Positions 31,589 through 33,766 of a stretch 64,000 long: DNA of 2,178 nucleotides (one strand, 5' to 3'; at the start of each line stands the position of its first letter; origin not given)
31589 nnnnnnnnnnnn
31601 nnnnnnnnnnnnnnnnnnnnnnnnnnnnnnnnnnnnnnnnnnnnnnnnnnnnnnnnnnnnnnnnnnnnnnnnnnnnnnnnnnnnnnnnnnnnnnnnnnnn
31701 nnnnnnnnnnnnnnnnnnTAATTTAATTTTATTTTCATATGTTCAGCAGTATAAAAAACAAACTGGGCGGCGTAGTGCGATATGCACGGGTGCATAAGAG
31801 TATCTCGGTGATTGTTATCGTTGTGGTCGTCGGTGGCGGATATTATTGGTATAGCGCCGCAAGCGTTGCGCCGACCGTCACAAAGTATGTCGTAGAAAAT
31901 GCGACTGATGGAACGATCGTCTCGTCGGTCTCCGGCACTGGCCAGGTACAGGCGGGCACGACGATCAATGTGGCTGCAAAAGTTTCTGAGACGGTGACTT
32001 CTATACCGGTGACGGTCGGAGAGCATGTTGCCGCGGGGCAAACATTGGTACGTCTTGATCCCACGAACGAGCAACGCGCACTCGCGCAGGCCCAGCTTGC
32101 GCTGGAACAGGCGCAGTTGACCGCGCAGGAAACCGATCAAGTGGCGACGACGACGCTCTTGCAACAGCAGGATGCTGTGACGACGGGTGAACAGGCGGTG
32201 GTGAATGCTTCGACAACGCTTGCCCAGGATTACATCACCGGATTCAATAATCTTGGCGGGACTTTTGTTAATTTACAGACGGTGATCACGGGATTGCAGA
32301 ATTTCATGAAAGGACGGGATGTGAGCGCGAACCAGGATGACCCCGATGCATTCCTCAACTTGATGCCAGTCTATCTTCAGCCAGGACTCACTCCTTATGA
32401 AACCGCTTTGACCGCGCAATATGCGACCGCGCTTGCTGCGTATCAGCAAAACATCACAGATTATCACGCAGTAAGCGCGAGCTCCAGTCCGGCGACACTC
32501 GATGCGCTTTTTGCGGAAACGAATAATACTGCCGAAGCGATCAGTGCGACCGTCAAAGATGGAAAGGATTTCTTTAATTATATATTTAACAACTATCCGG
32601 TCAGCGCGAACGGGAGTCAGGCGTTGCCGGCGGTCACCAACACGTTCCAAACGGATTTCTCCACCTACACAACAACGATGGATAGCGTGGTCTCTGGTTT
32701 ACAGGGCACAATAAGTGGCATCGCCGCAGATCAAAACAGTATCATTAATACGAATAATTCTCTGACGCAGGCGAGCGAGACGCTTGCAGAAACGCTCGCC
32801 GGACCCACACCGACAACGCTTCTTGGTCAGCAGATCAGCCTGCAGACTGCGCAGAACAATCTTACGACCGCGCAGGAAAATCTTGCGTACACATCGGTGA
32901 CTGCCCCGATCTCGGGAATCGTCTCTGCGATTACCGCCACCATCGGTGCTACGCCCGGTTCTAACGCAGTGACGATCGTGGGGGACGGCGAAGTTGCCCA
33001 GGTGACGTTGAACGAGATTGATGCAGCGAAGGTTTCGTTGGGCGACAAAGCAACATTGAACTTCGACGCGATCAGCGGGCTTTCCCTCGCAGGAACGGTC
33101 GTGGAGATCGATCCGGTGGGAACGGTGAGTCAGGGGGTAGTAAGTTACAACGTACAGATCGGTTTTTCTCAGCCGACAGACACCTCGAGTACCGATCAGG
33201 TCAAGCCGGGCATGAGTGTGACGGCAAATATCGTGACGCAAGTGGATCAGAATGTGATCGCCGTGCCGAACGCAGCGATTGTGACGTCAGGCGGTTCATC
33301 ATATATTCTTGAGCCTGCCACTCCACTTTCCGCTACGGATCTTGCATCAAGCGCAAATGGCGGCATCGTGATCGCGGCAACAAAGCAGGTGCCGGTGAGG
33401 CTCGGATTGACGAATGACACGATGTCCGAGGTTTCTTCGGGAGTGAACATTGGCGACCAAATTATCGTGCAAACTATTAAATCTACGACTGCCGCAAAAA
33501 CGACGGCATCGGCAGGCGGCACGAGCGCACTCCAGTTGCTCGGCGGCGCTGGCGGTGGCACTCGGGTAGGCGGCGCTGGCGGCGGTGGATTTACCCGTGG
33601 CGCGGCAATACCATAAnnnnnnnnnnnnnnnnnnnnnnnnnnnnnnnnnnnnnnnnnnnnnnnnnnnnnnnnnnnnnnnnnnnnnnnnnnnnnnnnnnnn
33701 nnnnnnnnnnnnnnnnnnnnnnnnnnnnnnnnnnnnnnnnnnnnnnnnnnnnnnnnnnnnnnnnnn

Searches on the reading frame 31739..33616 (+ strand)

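Call 86: search_protein_families(library=pfam, proteins=[window:31739-33616:+], max_evalue=0.00001)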
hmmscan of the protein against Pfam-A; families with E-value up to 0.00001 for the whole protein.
window:31739-33616:+ (625 aa): 2 families
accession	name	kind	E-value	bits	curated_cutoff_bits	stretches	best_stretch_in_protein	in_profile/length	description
PF13437.12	HlyD_3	-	1.3e-09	39.2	22.2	1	387-491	2-106/106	HlyD family secretion protein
PF16576.10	HlyD_D23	-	2.4e-07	30.7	30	0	373-460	97-187/214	Barrel-sandwich domain of CusB or HlyD membrane-fusion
